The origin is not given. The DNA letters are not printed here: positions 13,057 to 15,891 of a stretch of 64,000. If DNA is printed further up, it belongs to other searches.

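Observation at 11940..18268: NarG-type (Asp-ligand) periplasmic Mo enzyme wired to a Psr-type beta/NrfD module, with CBS and HPP genes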

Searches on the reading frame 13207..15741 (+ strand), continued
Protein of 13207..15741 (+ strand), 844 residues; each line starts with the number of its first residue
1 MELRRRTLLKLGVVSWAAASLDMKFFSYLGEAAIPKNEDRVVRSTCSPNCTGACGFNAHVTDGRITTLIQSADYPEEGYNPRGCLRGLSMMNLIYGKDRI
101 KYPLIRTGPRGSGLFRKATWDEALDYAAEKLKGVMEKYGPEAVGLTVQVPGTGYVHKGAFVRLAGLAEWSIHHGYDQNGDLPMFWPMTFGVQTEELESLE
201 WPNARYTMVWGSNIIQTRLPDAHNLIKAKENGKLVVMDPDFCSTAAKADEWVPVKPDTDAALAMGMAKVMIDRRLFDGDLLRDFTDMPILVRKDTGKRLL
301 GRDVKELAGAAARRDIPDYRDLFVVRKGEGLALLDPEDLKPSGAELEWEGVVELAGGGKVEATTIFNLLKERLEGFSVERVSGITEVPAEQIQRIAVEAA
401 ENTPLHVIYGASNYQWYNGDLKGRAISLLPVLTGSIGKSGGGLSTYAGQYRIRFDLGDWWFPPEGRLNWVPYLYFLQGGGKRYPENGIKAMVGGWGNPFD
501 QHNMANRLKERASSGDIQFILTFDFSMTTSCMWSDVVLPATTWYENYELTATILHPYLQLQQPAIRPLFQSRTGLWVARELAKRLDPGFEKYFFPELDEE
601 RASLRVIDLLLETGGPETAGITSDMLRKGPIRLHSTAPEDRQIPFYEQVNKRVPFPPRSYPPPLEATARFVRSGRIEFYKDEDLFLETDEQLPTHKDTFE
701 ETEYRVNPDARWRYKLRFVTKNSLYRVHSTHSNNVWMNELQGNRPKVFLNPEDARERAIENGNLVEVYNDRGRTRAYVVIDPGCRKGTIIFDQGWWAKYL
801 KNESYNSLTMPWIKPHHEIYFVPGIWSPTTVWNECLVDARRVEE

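Call 9: find_related_loci(query=window:13207-15741:+, collection=genome_contigs, flank=6000)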
Query window:13207-15741:+ (844 aa) in genome_contigs; peptide patterns used: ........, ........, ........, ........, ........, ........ (x = any residue, [..] = any of these).
218 stretches matched a pattern; 188 encode a relative of the query (tblastn E <= 1e-3); the best 80 are kept; 80 distinct loci.
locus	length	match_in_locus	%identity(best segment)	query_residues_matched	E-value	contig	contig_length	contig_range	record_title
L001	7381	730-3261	77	1-842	0e+0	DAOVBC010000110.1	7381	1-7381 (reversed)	MAG TPA_asm: Deltaproteobacteria bacterium isolate CSMAG_995 CSMAG_995_k141_346319_length_7381_cov_9.0000, whole genome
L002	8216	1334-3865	75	1-842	0e+0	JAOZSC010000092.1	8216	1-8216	MAG: Desulfobacterales bacterium isolate GMC6.metabat2.104_sub GMC6_11217_length_8216_cov_7.466242, whole genome shotgun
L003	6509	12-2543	76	1-842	0e+0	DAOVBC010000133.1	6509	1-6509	MAG TPA_asm: Deltaproteobacteria bacterium isolate CSMAG_995 CSMAG_995_k141_760078_length_6509_cov_9.0000, whole genome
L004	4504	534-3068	76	1-843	0e+0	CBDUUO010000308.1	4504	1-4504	MAG TPA_asm: uncultured bacterium isolate SRR22302367_binner23_Refined_21 genome assembly, contig: ERZ26661968.16664, wh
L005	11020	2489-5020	76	1-842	0e+0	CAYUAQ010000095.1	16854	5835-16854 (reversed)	MAG TPA_asm: uncultured Desulfobacteraceae bacterium isolate SRP338002_co1_42 genome assembly, contig: NODE_3186_length_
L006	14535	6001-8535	75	1-843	0e+0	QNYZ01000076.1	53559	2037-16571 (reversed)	MAG: Deltaproteobacteria bacterium isolate MAG 48 Ga0226836_10000034, whole genome shotgun sequence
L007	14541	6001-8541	75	1-843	0e+0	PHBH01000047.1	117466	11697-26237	MAG: Deltaproteobacteria bacterium HGW-Deltaproteobacteria-15 Ig3397_v2_scaffold_417, whole genome shotgun sequence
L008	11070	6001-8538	74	1-843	0e+0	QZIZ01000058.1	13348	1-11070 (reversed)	MAG: Deltaproteobacteria bacterium isolate SURF_52 Ga0104751_1006546, whole genome shotgun sequence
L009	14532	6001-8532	74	1-842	0e+0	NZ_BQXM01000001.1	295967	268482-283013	Desulforhabdus sp. TSK scaffold001, whole genome shotgun sequence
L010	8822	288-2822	74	1-843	0e+0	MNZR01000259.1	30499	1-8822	MAG: Syntrophobacteraceae bacterium CG2_30_61_12 cg2_3.0_scaffold_853_c, whole genome shotgun sequence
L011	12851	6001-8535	70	1-843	0e+0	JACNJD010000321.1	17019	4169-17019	MAG: Candidatus Desulfacyla euxinica NIOZ-UU_NODE_4145_length_17019_cov_50.623, whole genome shotgun sequence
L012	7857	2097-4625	70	1-842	0e+0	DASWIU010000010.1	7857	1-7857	MAG TPA_asm: Desulfurivibrionaceae bacterium isolate SMAG_U2877 k141_2225451, whole genome shotgun sequence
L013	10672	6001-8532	72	1-842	0e+0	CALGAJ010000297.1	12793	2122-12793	MAG TPA_asm: uncultured Desulfotignum sp. isolate SRR7299214_bin.70_CONCOCT_v1.1_MAG genome assembly, contig: ERZ782921.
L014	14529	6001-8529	70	1-842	0e+0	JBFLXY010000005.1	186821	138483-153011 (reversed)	MAG: Thermodesulfobacteriota bacterium isolate MAG070 MAG070_5, whole genome shotgun sequence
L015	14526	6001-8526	69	1-842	0e+0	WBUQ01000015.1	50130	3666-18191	MAG: Desulfobulbaceae bacterium isolate SB20 contig_420, whole genome shotgun sequence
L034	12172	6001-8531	74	1-842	0e+0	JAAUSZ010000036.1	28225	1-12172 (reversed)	MAG: Desulfobacula sp. isolate SM1_1_2 NODE_415_length_28225_cov_3.580540, whole genome shotgun sequence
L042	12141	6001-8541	56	1-842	0e+0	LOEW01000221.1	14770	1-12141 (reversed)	MAG: Desulfosporosinus sp. BRH_c37 BRHa_1005129, whole genome shotgun sequence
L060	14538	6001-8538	55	1-841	0e+0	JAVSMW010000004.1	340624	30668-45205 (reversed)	MAG: Thermincola sp. isolate NRBC_bin_10V2 Thermincola_NRBC_Contig_04, whole genome shotgun sequence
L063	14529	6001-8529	70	1-842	0e+0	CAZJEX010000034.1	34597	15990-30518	MAG TPA_asm: uncultured Desulfobulbus sp. isolate SRP302447_co4_640 genome assembly, contig: NODE_3373_length_34597_cov_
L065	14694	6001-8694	53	1-842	0e+0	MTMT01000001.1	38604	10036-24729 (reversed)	MAG: Archaeoglobus sp. JdFR-32 JGI24020J35080_1000383, whole genome shotgun sequence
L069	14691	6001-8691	51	1-843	0e+0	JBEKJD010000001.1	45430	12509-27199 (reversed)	MAG: Dissulfurispiraceae bacterium isolate SPRUCE 315 SPRUCE_315_1, whole genome shotgun sequence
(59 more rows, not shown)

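Call 11: find_encoding_contigs(protein=P0001, flank=3000, max_places=4)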
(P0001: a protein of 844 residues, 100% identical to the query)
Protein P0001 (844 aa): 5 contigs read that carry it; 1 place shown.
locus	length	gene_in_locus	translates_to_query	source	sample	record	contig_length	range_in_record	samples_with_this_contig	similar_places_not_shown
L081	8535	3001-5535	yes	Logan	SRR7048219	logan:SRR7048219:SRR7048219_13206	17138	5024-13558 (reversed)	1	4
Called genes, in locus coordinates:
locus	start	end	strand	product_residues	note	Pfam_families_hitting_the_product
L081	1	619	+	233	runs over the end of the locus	PF04474:DUF554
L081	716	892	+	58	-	PF13478:XdhC_C (weak)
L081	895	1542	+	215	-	PF02663:FmdE, PF23475:zf-Tbcl_FmdE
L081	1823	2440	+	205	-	PF00571:CBS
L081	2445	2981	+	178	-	PF04982:TM_HPP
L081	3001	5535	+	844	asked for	PF04879:Molybdop_Fe4S4, PF00384:Molybdopterin, PF01568:Molydop_binding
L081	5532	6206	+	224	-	PF12797:Fer4_2 (weak), PF12838:Fer4_7, PF13237:Fer4_10 (weak), PF13247:Fer4_11, PF13187:Fer4_9 (weak), PF25160:LdpA_Fe-S-bd (weak), PF12797:Fer4_2 (weak), PF00037:Fer4, +5 more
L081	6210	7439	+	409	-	PF03916:NrfD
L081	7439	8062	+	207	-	PF02613:Nitrate_red_del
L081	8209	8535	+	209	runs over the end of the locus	PF13183:Fer4_8 (weak), PF13237:Fer4_10 (faint), PF13534:Fer4_17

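Call 34: search_dna_similar(query=window:13207-15741:+, collection=plasmids, mode=protein, max_rows=60, rows=spread, max_evalue=1e-10)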
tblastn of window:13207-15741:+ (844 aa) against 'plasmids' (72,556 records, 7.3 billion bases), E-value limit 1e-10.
Records with a match: 594; places in all: 663; records where one place covers at least 80% of the query: 44.
Best place of each record, by identity: <60% 594.
By first word of the organism name: Ralstonia 133; Escherichia 128; Pantoea 46; Azospirillum 16; Thermus 14; Burkholderia 13; Caballeronia 11; Paracoccus 11; Klebsiella 10; Agrobacterium 10; and 87 more.
By predicted mobility (MOB-suite, as given by PLSDB): non-mobilizable 355; mobilizable 194; conjugative 45.
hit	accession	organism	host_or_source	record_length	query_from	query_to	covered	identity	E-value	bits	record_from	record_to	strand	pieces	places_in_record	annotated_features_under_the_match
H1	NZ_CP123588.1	Alisedimentitalea scapharcae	Anadara broughtonii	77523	5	830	98%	34.3%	3e-134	449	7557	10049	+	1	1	molybdopterin-dependent oxidoreductase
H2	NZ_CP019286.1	Halobiforma lacisalsi AJ5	Ayakekumsalt Lake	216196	37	809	92%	31.0%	5e-71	263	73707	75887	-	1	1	molybdopterin-dependent oxidoreductase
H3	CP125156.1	Klebsiella pneumoniae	-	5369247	2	796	94%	26.7%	6e-53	208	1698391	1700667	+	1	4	dmsA: dimethylsulfoxide reductase subunit A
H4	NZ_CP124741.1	Escherichia coli O157:H7 str. EDL933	Homo sapiens,feces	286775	2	796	94%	25.3%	4e-52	206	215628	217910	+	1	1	dmsA: dimethylsulfoxide reductase subunit A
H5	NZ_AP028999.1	Paraburkholderia sp. 22B1P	-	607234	50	796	89%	25.2%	7e-28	129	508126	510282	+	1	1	molybdopterin-dependent oxidoreductase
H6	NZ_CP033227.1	Sphingobium yanoikuyae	Mixed culture,wastewater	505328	50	594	65%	28.0%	6e-27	126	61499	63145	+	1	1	molybdopterin-dependent oxidoreductase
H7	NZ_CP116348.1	Enterobacter ludwigii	strawberry,pure cluture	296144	50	594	65%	26.4%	2e-27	128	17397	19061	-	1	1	molybdopterin-dependent oxidoreductase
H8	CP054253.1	Escherichia coli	Homo sapiens,bone infection of foot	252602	2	455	54%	29.2%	5e-34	239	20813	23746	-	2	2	dimethyl sulfoxide reductase subunit A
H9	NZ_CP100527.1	Escherichia coli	Gallus gallus domesticus,whole ...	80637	36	440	48%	28.5%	1e-26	125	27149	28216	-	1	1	DMSO/selenate family reductase complex A subunit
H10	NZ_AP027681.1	Escherichia coli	-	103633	36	440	48%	28.5%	1e-26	125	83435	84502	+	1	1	DMSO/selenate family reductase complex A subunit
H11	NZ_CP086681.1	Escherichia coli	whole organism,anaerobic effluent of ...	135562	36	440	48%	28.5%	1e-26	125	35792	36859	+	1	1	DMSO/selenate family reductase complex A subunit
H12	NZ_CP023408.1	Streptomyces fungicidicus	Pig,cell culture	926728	37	585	37%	36.4%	1e-33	223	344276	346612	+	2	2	nitrate reductase subunit alpha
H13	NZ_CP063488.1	Escherichia coli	Gallus gallus,chicken stool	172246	36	440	48%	27.3%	7e-25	119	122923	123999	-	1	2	DMSO/selenate family reductase complex A subunit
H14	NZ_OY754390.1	Escherichia coli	broiler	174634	36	440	48%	27.3%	7e-25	119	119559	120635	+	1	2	DMSO/selenate family reductase complex A subunit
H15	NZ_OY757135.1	Escherichia coli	broiler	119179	36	440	48%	27.3%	7e-25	119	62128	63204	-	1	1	DMSO/selenate family reductase complex A subunit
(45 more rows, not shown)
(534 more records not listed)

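Call 35: search_dna_similar(query=window:13207-15741:+, collection=plasmids, mode=protein, max_rows=45, rows=best, max_evalue=1e-10)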
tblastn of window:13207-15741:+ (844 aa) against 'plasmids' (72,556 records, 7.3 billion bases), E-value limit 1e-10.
Records with a match: 594; places in all: 663; records where one place covers at least 80% of the query: 44.
Best place of each record, by identity: <60% 594.
By first word of the organism name: Ralstonia 133; Escherichia 128; Pantoea 46; Azospirillum 16; Thermus 14; Burkholderia 13; Caballeronia 11; Paracoccus 11; Klebsiella 10; Agrobacterium 10; and 87 more.
By predicted mobility (MOB-suite, as given by PLSDB): non-mobilizable 355; mobilizable 194; conjugative 45.
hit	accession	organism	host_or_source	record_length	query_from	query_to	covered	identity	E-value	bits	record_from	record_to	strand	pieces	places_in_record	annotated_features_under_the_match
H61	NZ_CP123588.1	Alisedimentitalea scapharcae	Anadara broughtonii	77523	5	830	98%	34.3%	3e-134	449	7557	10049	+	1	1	molybdopterin-dependent oxidoreductase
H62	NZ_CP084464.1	Halomicrobium salinisoli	cell culture,gobi saline soil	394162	39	843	95%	32.0%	5e-102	355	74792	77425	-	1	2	molybdopterin-dependent oxidoreductase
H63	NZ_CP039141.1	Haloferax mediterranei ATCC 33500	Cell culture,Spain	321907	39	842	95%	31.8%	3e-100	350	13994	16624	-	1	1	narG: nitrate reductase subunit alpha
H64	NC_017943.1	Haloferax mediterranei ATCC 33500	-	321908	39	842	95%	31.8%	3e-100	350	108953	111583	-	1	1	narG: nitrate reductase subunit alpha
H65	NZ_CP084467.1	Halomicrobium salinisoli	cell culture,gobi saline soil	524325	39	843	95%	31.7%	2e-100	350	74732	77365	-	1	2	molybdopterin-dependent oxidoreductase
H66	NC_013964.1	Haloferax volcanii DS2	-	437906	39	841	95%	31.4%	2e-98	345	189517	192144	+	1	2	molybdopterin-dependent oxidoreductase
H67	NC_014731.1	Halogeometricum borinquense DSM 11551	-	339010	39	841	95%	31.3%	2e-101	353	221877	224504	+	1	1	molybdopterin-dependent oxidoreductase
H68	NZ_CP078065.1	Haloferax larsenii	Cell culture,Salt Lake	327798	39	842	95%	31.2%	3e-102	356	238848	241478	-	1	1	molybdopterin-dependent oxidoreductase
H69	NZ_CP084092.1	Halomicrobium urmianum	cell culture,salt lake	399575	39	844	95%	31.0%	2e-98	345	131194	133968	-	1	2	molybdopterin-dependent oxidoreductase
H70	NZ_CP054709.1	Halarchaeum sp. CBA1220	solar salt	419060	39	841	95%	30.7%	1e-97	342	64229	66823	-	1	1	molybdopterin-dependent oxidoreductase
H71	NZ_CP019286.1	Halobiforma lacisalsi AJ5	Ayakekumsalt Lake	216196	37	809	92%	31.0%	5e-71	263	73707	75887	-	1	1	molybdopterin-dependent oxidoreductase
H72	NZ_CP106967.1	Haloferax alexandrinus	-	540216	38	809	91%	30.9%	3e-74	273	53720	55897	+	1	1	molybdopterin-dependent oxidoreductase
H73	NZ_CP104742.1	Haloferax lucentense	-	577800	38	809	91%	30.9%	4e-74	272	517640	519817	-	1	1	molybdopterin-dependent oxidoreductase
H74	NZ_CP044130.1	Halomicrobium sp. LC1Hm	-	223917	5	809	95%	28.7%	6e-65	245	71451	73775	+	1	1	molybdopterin-dependent oxidoreductase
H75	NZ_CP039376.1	Halomicrobium mukohataei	-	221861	5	798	94%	28.4%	1e-65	247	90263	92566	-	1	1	molybdopterin-dependent oxidoreductase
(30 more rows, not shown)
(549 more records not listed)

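Call 36: get_annotated_region(hit=H61, flank=6000)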
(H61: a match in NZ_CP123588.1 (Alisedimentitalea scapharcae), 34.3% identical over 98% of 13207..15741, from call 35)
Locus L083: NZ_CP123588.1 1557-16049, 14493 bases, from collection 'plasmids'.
description: Alisedimentitalea scapharcae strain KCTC 42119 plasmid unnamed5, complete sequence
organism: Alisedimentitalea scapharcae (NCBI taxid 1524259)
taxonomy: Bacteria; Pseudomonadota; Alphaproteobacteria; Rhodobacterales; Paracoccaceae; Alisedimentitalea; Alisedimentitalea scapharcae
host: -; source: Anadara broughtonii; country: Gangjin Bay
typing (MOB-suite, as given by PLSDB): conjugative; replicon rep_cluster_160,rep_cluster_392; relaxase MOBP; mating-pair formation MPF_T
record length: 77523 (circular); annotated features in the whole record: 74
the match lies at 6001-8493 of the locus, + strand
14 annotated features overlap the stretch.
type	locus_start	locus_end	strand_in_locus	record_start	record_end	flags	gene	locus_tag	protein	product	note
CDS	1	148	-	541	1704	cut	-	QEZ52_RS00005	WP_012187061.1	ATP-binding protein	-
CDS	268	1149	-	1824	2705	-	-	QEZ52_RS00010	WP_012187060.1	recombinase family protein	GO:0006310 - DNA recombination [Evidence IEA]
CDS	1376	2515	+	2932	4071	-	-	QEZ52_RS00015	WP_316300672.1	hypothetical protein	-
CDS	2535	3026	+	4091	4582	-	-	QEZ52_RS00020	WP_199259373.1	hemerythrin domain-containing protein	-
CDS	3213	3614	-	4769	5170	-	-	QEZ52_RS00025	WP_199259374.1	LysR substrate-binding domain-containing protein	-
CDS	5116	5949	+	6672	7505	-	-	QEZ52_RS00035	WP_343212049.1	chlorite dismutase family protein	-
CDS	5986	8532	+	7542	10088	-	-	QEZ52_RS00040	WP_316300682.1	molybdopterin-dependent oxidoreductase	-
CDS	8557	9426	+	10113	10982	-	-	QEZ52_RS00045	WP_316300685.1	4Fe-4S dicluster domain-containing protein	-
CDS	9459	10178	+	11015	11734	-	-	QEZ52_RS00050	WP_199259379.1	molecular chaperone TorD family protein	-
CDS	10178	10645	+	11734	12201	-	-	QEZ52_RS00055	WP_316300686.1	cytochrome c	-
CDS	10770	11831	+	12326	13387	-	-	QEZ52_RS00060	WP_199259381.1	Mrp/NBP35 family ATP-binding protein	-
CDS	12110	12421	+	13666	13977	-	-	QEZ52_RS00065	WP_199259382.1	carboxymuconolactone decarboxylase family protein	-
CDS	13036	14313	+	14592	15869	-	glp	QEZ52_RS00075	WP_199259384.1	gephyrin-like molybdotransferase Glp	GO:0006777 - Mo-molybdopterin cofactor biosynthetic process [Evidence IEA]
CDS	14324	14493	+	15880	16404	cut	-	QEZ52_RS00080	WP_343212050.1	DUF2478 domain-containing protein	-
